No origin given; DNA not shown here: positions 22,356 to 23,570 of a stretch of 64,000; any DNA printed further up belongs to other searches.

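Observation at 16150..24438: Self-contained aminoacyl-carrier-protein cluster built on a SerRS-like ligase, with a glycosidase and putative transferases but no NRPS/PKS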

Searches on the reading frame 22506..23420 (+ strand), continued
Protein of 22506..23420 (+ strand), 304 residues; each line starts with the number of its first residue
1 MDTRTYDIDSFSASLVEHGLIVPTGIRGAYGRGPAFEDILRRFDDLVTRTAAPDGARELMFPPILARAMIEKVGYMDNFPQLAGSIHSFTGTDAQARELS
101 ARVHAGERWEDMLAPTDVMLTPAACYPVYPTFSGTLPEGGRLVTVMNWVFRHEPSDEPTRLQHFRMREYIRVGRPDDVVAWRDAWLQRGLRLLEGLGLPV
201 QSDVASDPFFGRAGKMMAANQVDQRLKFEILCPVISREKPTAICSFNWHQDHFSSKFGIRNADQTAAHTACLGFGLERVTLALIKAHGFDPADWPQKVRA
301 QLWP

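Call 51: get_annotated_region(hit=H5, flank=9000)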
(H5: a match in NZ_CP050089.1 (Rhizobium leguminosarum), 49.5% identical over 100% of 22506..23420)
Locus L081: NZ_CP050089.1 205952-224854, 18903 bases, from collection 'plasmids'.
description: Rhizobium leguminosarum bv. trifolii strain 23B plasmid pRL23b2, complete sequence
organism: Rhizobium leguminosarum (NCBI taxid 386)
taxonomy: Bacteria; Pseudomonadota; Alphaproteobacteria; Hyphomicrobiales; Rhizobiaceae; Rhizobium; Rhizobium leguminosarum
host: -; source: Trifolium pratense; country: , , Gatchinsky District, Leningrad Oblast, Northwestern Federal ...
typing (MOB-suite, as given by PLSDB): conjugative; replicon rep_cluster_287; relaxase MOBQ; mating-pair formation MPF_T
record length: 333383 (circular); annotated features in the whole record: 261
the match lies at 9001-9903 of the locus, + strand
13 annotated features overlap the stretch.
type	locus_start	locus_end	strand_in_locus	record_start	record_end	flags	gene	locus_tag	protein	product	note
CDS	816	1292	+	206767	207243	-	-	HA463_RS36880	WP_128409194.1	hypothetical protein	-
CDS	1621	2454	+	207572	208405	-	-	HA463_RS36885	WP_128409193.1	hypothetical protein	-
CDS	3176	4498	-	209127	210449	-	-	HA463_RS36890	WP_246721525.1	omptin family outer membrane protease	-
CDS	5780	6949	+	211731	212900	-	-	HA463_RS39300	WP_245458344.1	hypothetical protein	-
CDS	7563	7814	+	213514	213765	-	-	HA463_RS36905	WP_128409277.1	acyl carrier protein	-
CDS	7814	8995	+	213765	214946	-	-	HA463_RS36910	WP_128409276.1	acyl-CoA dehydrogenase family protein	-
CDS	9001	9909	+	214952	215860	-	-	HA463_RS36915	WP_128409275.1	amino acid--[acyl-carrier-protein] ligase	-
CDS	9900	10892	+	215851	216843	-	-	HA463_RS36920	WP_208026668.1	DUF1839 family protein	-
CDS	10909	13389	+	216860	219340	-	-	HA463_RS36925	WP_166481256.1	glycoside hydrolase family 2 protein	-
CDS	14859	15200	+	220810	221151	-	-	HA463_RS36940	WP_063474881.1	hypothetical protein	-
CDS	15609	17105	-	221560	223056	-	-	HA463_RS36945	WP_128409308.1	replicative DNA helicase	GO:0006260 - DNA replication [Evidence IEA]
CDS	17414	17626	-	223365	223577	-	-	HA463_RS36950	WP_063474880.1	hypothetical protein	-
CDS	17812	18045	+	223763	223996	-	-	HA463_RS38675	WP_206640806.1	hypothetical protein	-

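Call 52: get_annotated_region(hit=H17, flank=9000)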
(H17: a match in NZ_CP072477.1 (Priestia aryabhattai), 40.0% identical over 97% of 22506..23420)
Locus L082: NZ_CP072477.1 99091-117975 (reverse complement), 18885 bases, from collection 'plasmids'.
description: Priestia aryabhattai strain LAD plasmid p-LAD4, complete sequence
organism: Priestia aryabhattai (NCBI taxid 412384)
taxonomy: Bacteria; Bacillota; Bacilli; Bacillales; Bacillaceae; Priestia; Priestia aryabhattai
host: -; source: mixed culture,soil; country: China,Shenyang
typing (MOB-suite, as given by PLSDB): non-mobilizable; replicon rep_cluster_385
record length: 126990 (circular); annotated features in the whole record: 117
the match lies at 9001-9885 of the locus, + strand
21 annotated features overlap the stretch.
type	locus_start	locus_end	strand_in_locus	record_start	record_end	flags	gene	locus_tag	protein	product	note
CDS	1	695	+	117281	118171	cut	-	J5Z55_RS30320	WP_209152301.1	LPD16 domain-containing protein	-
CDS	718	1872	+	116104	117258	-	-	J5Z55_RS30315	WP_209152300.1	cysteine desulfurase family protein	-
CDS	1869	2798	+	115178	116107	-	-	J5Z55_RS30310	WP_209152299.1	D-alanine--D-alanine ligase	-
CDS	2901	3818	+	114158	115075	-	-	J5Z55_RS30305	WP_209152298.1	polyprenyl synthetase family protein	GO:0008299 - isoprenoid biosynthetic process [Evidence IEA]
CDS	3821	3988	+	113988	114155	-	comX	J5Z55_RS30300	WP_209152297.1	competence pheromone ComX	-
CDS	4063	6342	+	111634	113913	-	-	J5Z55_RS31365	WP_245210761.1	sensor histidine kinase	-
CDS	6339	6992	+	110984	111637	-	-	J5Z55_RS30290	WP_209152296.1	response regulator transcription factor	GO:0000160 - phosphorelay signal transduction system [Evidence IEA]; GO:0006355 - regulation of DNA-templated ...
CDS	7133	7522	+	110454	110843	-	acpS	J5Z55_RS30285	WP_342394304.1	holo-ACP synthase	GO:0008610 - lipid biosynthetic process [Evidence IEA]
CDS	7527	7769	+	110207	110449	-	-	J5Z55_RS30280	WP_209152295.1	acyl carrier protein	-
CDS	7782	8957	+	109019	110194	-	-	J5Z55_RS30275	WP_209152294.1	acyl-CoA dehydrogenase family protein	-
CDS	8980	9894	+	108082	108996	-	-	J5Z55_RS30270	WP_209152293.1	amino acid--[acyl-carrier-protein] ligase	-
CDS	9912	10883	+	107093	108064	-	-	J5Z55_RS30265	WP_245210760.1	DMT family transporter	GO:0055085 - transmembrane transport [Evidence IEA]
CDS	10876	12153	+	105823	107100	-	-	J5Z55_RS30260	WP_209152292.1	ATP-grasp domain-containing protein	-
CDS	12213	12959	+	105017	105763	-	-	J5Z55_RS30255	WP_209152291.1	alpha/beta fold hydrolase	-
CDS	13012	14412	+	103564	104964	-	alaP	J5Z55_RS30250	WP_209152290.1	alanine permease AlaP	-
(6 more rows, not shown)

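Call 53: get_annotated_region(hit=H3, flank=9000)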
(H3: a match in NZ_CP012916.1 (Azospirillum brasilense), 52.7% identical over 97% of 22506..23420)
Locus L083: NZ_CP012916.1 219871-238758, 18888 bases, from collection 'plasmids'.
description: Azospirillum brasilense strain Sp 7 plasmid ABSP7_p2, complete sequence
organism: Azospirillum brasilense (NCBI taxid 192)
taxonomy: Bacteria; Pseudomonadota; Alphaproteobacteria; Rhodospirillales; Azospirillaceae; Azospirillum; Azospirillum brasilense
host: -; source: Digitaria eriantha,microbe,root; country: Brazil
typing (MOB-suite, as given by PLSDB): non-mobilizable
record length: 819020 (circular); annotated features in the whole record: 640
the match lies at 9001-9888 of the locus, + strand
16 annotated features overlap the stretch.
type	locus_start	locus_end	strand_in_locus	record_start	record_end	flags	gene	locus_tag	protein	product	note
CDS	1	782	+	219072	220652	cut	-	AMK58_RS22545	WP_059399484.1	sulfotransferase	-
CDS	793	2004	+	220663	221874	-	-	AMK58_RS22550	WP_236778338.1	glycosyltransferase family 9 protein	-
CDS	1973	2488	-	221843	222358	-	-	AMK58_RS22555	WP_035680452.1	invasion associated locus B family protein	-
CDS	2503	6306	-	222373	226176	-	-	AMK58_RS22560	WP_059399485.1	autotransporter outer membrane beta-barrel domain-containing protein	-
CDS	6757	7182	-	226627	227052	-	-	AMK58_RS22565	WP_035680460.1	OsmC family protein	GO:0006972 - hyperosmotic response [Evidence IEA]; GO:0033194 - response to hydroperoxide [Evidence IEA]; GO:0006979 - ...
CDS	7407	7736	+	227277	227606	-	-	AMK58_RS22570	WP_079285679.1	acyl carrier protein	-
CDS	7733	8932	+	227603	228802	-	-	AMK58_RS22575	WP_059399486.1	acyl-CoA dehydrogenase family protein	-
CDS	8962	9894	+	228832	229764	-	-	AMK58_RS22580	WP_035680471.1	amino acid--[acyl-carrier-protein] ligase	-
CDS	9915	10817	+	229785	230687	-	-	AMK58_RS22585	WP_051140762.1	DUF1839 family protein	-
CDS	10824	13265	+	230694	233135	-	-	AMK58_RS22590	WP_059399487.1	glycoside hydrolase family 2 protein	-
CDS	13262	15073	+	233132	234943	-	-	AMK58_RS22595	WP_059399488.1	alpha/beta fold hydrolase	-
CDS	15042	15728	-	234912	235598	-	-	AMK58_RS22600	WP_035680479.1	tail fiber protein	-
CDS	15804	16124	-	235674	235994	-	-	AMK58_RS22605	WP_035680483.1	hypothetical protein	-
CDS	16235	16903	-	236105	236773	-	-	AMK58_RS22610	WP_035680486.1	tail fiber protein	-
CDS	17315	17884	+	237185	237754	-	-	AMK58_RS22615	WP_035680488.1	GNAT family N-acetyltransferase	-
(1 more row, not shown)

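Call 54: get_annotated_region(hit=H14, flank=9000)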
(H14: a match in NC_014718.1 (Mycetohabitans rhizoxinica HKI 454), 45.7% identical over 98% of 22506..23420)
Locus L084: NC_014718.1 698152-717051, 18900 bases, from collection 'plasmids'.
description: Mycetohabitans rhizoxinica HKI 454 plasmid pBRH01, complete sequence
organism: Mycetohabitans rhizoxinica HKI 454 (NCBI taxid 882378)
taxonomy: Bacteria; Pseudomonadota; Betaproteobacteria; Burkholderiales; Burkholderiaceae; Mycetohabitans; Mycetohabitans rhizoxinica; Mycetohabitans rhizoxinica HKI 454
host: -; source: -; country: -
typing (MOB-suite, as given by PLSDB): non-mobilizable
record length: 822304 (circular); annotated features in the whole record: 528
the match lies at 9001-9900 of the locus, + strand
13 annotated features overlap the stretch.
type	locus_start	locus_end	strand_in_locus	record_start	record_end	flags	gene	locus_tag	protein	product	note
CDS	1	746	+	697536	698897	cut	-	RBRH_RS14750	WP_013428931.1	F-box protein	-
CDS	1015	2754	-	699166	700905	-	-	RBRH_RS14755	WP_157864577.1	acetoin dehydrogenase E1 component beta-subunit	-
CDS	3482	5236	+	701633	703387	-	-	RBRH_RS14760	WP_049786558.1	hydrogenase maturation protein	-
CDS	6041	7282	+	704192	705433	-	-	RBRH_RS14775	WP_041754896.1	acyltransferase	-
CDS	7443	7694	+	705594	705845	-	-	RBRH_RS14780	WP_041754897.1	acyl carrier protein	-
CDS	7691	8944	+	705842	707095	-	-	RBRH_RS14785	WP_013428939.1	acyl-CoA dehydrogenase family protein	-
CDS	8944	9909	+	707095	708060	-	-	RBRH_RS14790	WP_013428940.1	amino acid--[acyl-carrier-protein] ligase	-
CDS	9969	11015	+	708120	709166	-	-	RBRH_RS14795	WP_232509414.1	DUF1839 family protein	-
CDS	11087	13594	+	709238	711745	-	-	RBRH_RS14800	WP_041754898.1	beta-mannosidase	-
CDS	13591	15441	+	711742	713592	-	-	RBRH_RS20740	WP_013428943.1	alpha/beta hydrolase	-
CDS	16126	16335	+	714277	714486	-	-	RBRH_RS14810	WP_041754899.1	hypothetical protein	-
CDS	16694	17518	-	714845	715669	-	-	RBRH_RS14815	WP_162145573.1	helix-turn-helix domain-containing protein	GO:0006355 - regulation of DNA-templated transcription [Evidence IEA]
CDS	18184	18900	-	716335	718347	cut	-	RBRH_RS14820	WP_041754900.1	LTA synthase family protein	-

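Call 75: search_protein_families(library=ncbifam, proteins=[L021:16156-16923:+, L021:16982-17833:+, L036:8485-9300:+, L036:9373-10263:+, L044:14502-15383:+, L044:15561-16370:+, L072:14381-15130:+, L072:15176-16060:+, L083:13262-15073:+], max_evalue=0.00001)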
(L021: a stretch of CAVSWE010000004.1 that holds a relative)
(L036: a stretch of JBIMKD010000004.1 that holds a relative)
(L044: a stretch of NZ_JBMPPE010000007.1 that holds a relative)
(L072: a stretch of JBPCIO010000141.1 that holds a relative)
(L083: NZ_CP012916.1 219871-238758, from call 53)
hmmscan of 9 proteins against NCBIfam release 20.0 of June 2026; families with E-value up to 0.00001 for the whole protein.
L021:16156-16923:+ (256 aa): 3 families
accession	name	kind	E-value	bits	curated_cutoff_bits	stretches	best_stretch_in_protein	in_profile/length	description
TIGR03101.1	hydr2_PEP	hypoth_equivalog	3.2e-22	79.3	202.75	1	5-143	13-151/266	hydrolase 2, exosortase A system-associated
TIGR03100.1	hydr1_PEP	hypoth_equivalog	2.1e-09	37.1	168.45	1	31-125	40-133/274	hydrolase 1, exosortase A system-associated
NF058544.1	IVPilMotSglTMyx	equivalog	2.3e-06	27.6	300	1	40-135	55-148/210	type IV pili motility protein SglT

L021:16982-17833:+ (284 aa): 3 families
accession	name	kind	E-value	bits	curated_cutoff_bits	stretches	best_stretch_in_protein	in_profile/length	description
TIGR03100.1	hydr1_PEP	hypoth_equivalog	2.2e-28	99.4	168.45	1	12-278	12-256/274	hydrolase 1, exosortase A system-associated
TIGR03101.1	hydr2_PEP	hypoth_equivalog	1.1e-08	35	202.75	1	12-137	10-132/266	hydrolase 2, exosortase A system-associated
NF041096.1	esterase_EstD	equivalog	6.9e-06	25.4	600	1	16-139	149-275/421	esterase EstD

L036:8485-9300:+ (272 aa): 3 families
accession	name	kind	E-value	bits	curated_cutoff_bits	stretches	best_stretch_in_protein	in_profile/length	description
TIGR03101.1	hydr2_PEP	hypoth_equivalog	4.1e-18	65.9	202.75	1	23-157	8-141/266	hydrolase 2, exosortase A system-associated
TIGR03100.1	hydr1_PEP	hypoth_equivalog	2.1e-14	53.5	168.45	1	41-156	26-140/274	hydrolase 1, exosortase A system-associated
NF058544.1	IVPilMotSglTMyx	equivalog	7.2e-07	29.2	300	1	64-152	55-141/210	type IV pili motility protein SglT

L036:9373-10263:+ (297 aa): 2 families
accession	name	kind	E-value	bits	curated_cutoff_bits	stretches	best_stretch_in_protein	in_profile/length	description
TIGR03100.1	hydr1_PEP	hypoth_equivalog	2.8e-23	82.6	168.45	1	13-295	14-272/274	hydrolase 1, exosortase A system-associated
TIGR03101.1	hydr2_PEP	hypoth_equivalog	6.8e-06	25.8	202.75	0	10-122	9-116/266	hydrolase 2, exosortase A system-associated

L044:14502-15383:+ (294 aa): 2 families
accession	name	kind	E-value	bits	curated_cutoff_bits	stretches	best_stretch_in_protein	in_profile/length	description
TIGR03101.1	hydr2_PEP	hypoth_equivalog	2.3e-22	79.8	202.75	1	27-177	3-155/266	hydrolase 2, exosortase A system-associated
TIGR03100.1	hydr1_PEP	hypoth_equivalog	1.5e-07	31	168.45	1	34-155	12-133/274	hydrolase 1, exosortase A system-associated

L044:15561-16370:+ (270 aa): 2 families
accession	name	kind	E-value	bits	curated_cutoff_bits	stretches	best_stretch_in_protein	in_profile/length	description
TIGR03100.1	hydr1_PEP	hypoth_equivalog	2.6e-32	112.2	168.45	1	3-263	30-270/274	hydrolase 1, exosortase A system-associated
NF041096.1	esterase_EstD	equivalog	5.4e-09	35.6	600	1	11-109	176-272/421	esterase EstD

L072:14381-15130:+ (250 aa): 2 families
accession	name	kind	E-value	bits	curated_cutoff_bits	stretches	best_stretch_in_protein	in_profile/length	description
TIGR03101.1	hydr2_PEP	hypoth_equivalog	4.1e-21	75.7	202.75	1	12-225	12-244/266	hydrolase 2, exosortase A system-associated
TIGR03100.1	hydr1_PEP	hypoth_equivalog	6.5e-09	35.5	168.45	1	26-139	27-138/274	hydrolase 1, exosortase A system-associated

L072:15176-16060:+ (295 aa): 1 family
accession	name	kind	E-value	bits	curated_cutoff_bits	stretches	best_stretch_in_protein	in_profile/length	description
TIGR03100.1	hydr1_PEP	hypoth_equivalog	7.5e-23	81.2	168.45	1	45-293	28-259/274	hydrolase 1, exosortase A system-associated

L083:13262-15073:+ (603 aa): 4 families
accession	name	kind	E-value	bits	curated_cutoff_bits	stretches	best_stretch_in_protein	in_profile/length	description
TIGR03100.1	hydr1_PEP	hypoth_equivalog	7.4e-32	110.7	168.45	2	285-564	10-269/274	hydrolase 1, exosortase A system-associated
TIGR03101.1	hydr2_PEP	hypoth_equivalog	2.5e-26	92.8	202.75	1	19-152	17-153/266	hydrolase 2, exosortase A system-associated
NF051488.1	bifunc_PcaDC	exception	1.8e-07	30.6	390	0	321-411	27-110/375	bifunctional 3-oxoadipate enol-lactonase/4-carboxymuconolactone decarboxylase PcaDC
NF058544.1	IVPilMotSglTMyx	equivalog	2.5e-07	30.7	300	0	301-413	30-138/210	type IV pili motility protein SglT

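Call 77: search_protein_families(library=pfam, proteins=[L078:139-1587:+, L078:1632-2933:-, L078:2926-4437:-, L078:14709-16169:-, L078:16132-17046:-, L078:19473-20357:+, L022:687-2180:-, L022:3604-4695:+, L022:15042-16187:-, L022:16197-17411:+], max_evalue=0.0001)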
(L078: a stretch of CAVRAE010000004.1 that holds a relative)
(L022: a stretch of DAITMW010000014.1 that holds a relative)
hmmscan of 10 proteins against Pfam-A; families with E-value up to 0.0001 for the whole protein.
L078:139-1587:+ (483 aa): 6 families
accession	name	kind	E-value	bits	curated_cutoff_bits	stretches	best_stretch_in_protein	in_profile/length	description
PF00158.32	Sigma54_activat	-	2.6e-71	239.2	20.2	1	175-342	1-168/168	Sigma-54 interaction domain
PF00072.30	Response_reg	-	4.4e-31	107.8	30.2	1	46-155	1-110/111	Response regulator receiver domain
PF14532.12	Sigma54_activ_2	-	9.1e-21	75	25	1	181-346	9-138/138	Sigma-54 interaction domain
PF25601.1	AAA_lid_14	-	7e-20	71.1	27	1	348-419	2-74/87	AAA+ ATPase lid domain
PF07728.20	AAA_5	-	6.3e-07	29.9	22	1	199-317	2-123/139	AAA domain (dynein-related subfamily)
PF00493.29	MCM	-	8.3e-05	22.2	23.3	0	180-296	41-150/224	MCM P-loop domain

L078:1632-2933:- (434 aa): 3 families
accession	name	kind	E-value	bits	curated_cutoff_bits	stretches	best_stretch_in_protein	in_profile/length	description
PF03721.20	UDPG_MGDP_dh_N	-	1e-31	110.4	27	1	17-190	2-181/187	UDP-glucose/GDP-mannose dehydrogenase family, NAD binding domain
PF00984.24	UDPG_MGDP_dh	-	6.6e-26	90.7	25.4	1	212-300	2-93/94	UDP-glucose/GDP-mannose dehydrogenase family, central domain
PF03720.21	UDPG_MGDP_dh_C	-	8.6e-23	81.1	30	1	327-425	1-101/103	UDP-glucose/GDP-mannose dehydrogenase family, UDP binding domain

L078:2926-4437:- (504 aa): 11 families
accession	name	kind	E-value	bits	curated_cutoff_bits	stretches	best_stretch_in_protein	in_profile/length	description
PF00158.32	Sigma54_activat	-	4.5e-69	231.9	20.2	1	184-350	1-167/168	Sigma-54 interaction domain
PF14532.12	Sigma54_activ_2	-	1e-23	84.5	25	1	185-355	1-138/138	Sigma-54 interaction domain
PF25601.1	AAA_lid_14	-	2.8e-21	75.5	27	1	356-426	1-71/87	AAA+ ATPase lid domain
PF00072.30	Response_reg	-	2.1e-08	34.7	30.2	1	46-153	3-107/111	Response regulator receiver domain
PF07728.20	AAA_5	-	2.4e-07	31.3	22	1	208-326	2-123/139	AAA domain (dynein-related subfamily)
PF02954.25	HTH_8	-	4.4e-06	26.8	22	1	448-477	7-36/42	Bacterial regulatory protein, Fis family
PF01078.27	Mg_chelatase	-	1.4e-05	25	20.3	0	263-326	93-158/207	Magnesium chelatase, subunit ChlI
PF07724.20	AAA_2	-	2.1e-05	25.1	27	1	206-330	4-129/166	AAA domain (Cdc48 subfamily)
PF00004.35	AAA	-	2.3e-05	25.3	21.2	1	208-326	1-110/131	ATPase family associated with various cellular activities (AAA)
PF13191.12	AAA_16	-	8.1e-05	23.6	32.6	0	190-300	8-124/167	AAA ATPase domain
PF12728.13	HTH_17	-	0.0001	23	27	0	465-492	7-31/51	Helix-turn-helix domain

L078:14709-16169:- (487 aa): 0 families

L078:16132-17046:- (305 aa): 6 families
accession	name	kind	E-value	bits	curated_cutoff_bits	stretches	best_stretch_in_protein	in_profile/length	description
PF08241.18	Methyltransf_11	-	4.3e-19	69.4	21.2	1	125-212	1-94/95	Methyltransferase domain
PF13649.12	Methyltransf_25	-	6.3e-15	56.1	27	1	125-209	2-97/97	Methyltransferase domain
PF13489.12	Methyltransf_23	-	1.8e-12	47.8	27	1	106-279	7-162/164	Methyltransferase domain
PF08242.18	Methyltransf_12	-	1.3e-11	45.5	30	1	125-210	1-97/98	Methyltransferase domain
PF13847.12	Methyltransf_31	-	1.1e-10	41.8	27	1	121-217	4-113/145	Methyltransferase domain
PF01209.24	Ubie_methyltran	-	2.1e-06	27.7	20.1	1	123-217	50-155/233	ubiE/COQ5 methyltransferase family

L078:19473-20357:+ (295 aa): 0 families

L022:687-2180:- (498 aa): 9 families
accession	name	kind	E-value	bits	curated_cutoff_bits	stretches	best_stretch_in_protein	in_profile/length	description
PF00158.32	Sigma54_activat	-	1.7e-70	236.5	20.2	1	164-330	1-167/168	Sigma-54 interaction domain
PF14532.12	Sigma54_activ_2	-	2.2e-23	83.5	25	1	165-335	1-138/138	Sigma-54 interaction domain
PF25601.1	AAA_lid_14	-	1.5e-20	73.2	27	1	336-406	1-71/87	AAA+ ATPase lid domain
PF00072.30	Response_reg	-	7.5e-12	45.8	30.2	1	25-133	2-107/111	Response regulator receiver domain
PF07728.20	AAA_5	-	9.6e-09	35.8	22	1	188-306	2-123/139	AAA domain (dynein-related subfamily)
PF02954.25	HTH_8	-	2.7e-07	30.7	22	1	426-458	5-37/42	Bacterial regulatory protein, Fis family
PF01078.27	Mg_chelatase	-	4.1e-06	26.8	20.3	0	243-305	93-157/207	Magnesium chelatase, subunit ChlI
PF00004.35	AAA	-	3.9e-05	24.5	21.2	0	188-308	1-111/131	ATPase family associated with various cellular activities (AAA)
PF13191.12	AAA_16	-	8.2e-05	23.6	32.6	0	171-282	9-122/167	AAA ATPase domain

L022:3604-4695:+ (364 aa): 1 family
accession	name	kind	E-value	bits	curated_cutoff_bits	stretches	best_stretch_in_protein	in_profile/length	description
PF01613.24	Flavin_Reduct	-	2.3e-42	145.1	27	1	51-192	2-150/153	Flavin reductase like domain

L022:15042-16187:- (382 aa): 1 family
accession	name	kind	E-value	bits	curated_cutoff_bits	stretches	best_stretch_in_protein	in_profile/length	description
PF01041.23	DegT_DnrJ_EryC1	-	6.2e-19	68.9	19.8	1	36-193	45-202/360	DegT/DnrJ/EryC1/StrS aminotransferase family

L022:16197-17411:+ (405 aa): 2 families
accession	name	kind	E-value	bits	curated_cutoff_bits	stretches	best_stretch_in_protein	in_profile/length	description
PF00535.33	Glycos_transf_2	-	1.6e-17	64.4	23.3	1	73-183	1-111/168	Glycosyl transferase family 2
PF13641.12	Glyco_tranf_2_3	-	6.6e-13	49.6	27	1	72-236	3-173/230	Glycosyltransferase like family 2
